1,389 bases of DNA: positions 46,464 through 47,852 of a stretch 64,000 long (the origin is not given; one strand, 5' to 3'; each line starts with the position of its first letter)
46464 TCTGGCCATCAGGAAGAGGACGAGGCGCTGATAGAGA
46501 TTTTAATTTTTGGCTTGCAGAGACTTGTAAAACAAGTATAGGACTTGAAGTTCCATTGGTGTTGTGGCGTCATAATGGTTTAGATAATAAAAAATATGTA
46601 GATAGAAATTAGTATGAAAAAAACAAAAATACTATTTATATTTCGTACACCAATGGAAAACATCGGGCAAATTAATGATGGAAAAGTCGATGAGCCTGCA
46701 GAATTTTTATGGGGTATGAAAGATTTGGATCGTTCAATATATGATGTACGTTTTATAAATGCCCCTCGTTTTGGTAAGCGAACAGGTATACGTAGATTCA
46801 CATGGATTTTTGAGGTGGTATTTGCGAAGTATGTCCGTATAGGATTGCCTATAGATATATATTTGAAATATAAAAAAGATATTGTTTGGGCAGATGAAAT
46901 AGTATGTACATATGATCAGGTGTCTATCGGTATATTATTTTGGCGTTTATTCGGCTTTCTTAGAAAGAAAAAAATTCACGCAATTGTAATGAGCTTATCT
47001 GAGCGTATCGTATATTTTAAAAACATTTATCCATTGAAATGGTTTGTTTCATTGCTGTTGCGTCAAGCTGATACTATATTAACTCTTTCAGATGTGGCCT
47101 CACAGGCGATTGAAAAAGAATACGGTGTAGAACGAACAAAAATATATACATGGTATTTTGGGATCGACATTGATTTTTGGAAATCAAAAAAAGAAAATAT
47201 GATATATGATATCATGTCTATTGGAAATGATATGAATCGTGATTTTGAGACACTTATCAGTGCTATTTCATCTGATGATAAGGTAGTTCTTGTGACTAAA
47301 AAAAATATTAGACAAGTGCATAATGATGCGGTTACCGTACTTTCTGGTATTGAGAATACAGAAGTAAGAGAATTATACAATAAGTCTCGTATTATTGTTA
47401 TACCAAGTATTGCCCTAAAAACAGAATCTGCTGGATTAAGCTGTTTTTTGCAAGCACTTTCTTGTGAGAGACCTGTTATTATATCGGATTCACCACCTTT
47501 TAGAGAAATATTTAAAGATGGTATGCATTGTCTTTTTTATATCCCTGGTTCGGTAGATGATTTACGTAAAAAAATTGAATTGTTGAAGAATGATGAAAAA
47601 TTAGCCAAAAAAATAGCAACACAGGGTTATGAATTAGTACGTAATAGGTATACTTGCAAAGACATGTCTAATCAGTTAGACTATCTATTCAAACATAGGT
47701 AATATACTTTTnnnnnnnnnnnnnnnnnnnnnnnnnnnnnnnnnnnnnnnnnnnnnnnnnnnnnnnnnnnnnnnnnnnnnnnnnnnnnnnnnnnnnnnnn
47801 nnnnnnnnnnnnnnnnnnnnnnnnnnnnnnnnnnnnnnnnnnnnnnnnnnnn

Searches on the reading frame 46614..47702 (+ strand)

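Call 3: search_protein_families(library=pfam, proteins=[window:46614-47702:+], max_evalue=0.01)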
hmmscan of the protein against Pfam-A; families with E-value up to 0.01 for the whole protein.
window:46614-47702:+ (362 aa): 5 families
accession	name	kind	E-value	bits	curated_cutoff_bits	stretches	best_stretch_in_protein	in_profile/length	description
PF00534.26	Glycos_transf_1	-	2.5e-16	60.1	26.4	1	231-340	65-171/172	Glycosyl transferases group 1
PF13524.12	Glyco_trans_1_2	-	5.5e-12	46.3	25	1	240-354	29-141/144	Glycosyl transferase-like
PF13692.12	Glyco_trans_1_4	-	1.3e-09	38.9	27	1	231-325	48-140/142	Glycosyl transferases group 1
PF13439.12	Glyco_transf_4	-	7.4e-06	26.5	28.5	1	141-187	123-169/170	Glycosyltransferase Family 4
PF05686.18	Glyco_transf_90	-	0.0024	17.3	24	1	282-353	235-310/396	Glycosyl transferase family 90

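Call 4: search_protein_families(library=ncbifam, proteins=[window:46614-47702:+], max_evalue=0.01)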
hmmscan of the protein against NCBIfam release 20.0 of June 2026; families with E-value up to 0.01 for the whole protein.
window:46614-47702:+ (362 aa): 13 families
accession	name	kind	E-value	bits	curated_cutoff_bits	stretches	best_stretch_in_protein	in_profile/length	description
NF041876.1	EPS_EpsE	equivalog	5e-10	39.2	400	1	237-352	275-386/389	exopolysaccharide biosynthesis GT4 family glycosyltransferase EpsE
TIGR02149.1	glgA_Coryne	subfamily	1e-09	38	302.4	1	238-354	264-382/391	glycogen synthase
NF053513.1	Gtran_IagA_BgsA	equivalog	1.8e-09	37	460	1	142-359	96-328/333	LTA glycolipid anchor biosynthesis glycosyltransferase, IagA/BgsA family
TIGR03999.1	thiol_BshA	equivalog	8.6e-08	31.5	273.7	1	237-360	254-371/375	N-acetyl-alpha-D-glucosaminyl L-malate synthase BshA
NF038298.1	EPS_HpsO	equivalog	2.3e-07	29.9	575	1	276-355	303-380/388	hormogonium polysaccharide biosynthesis glycosyltransferase HpsO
NF047684.1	TeichurnBiosyTuaC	equivalog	5.4e-07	28.9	550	1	229-357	259-384/391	teichuronic acid biosynthesis protein TuaC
TIGR04047.1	MSMEG_0565_glyc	hypoth_equivalog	8e-07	28.5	259.85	1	234-347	253-359/373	MSMEG_0565 family glycosyltransferase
NF038229.1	Glyco4_Geo_Pelo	equivalog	1.3e-05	24.4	400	1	240-360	220-334/338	GPMC system family 4 glycosyltransferase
TIGR04157.1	glyco_rSAM_CFB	subfamily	2.3e-05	23.6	400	0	239-356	282-403/406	TIGR04157 family glycosyltransferase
TIGR03088.1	stp2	hypoth_equivalog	2.8e-05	23.3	409.05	1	234-360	250-371/374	TIGR03088 family PEP-CTERM/XrtA system glycosyltransferase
NF050063.1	ProtGlycPglJ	equivalog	0.00018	20.8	500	1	108-344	101-349/363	N-acetylgalactosamine-N,N'-diacetylbacillosaminyl-diphospho-undecaprenol 4-alpha-N-acetylgalactosaminyltransferase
TIGR04063.1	stp3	hypoth_equivalog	0.00034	19.6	442.05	1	234-348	266-381/397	TIGR04063 family PEP-CTERM/XrtA system glycosyltransferase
NF007396.0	PRK09922.1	equivalog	0.0082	15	385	0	277-332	275-331/361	lipopolysaccharide 1,6-galactosyltransferase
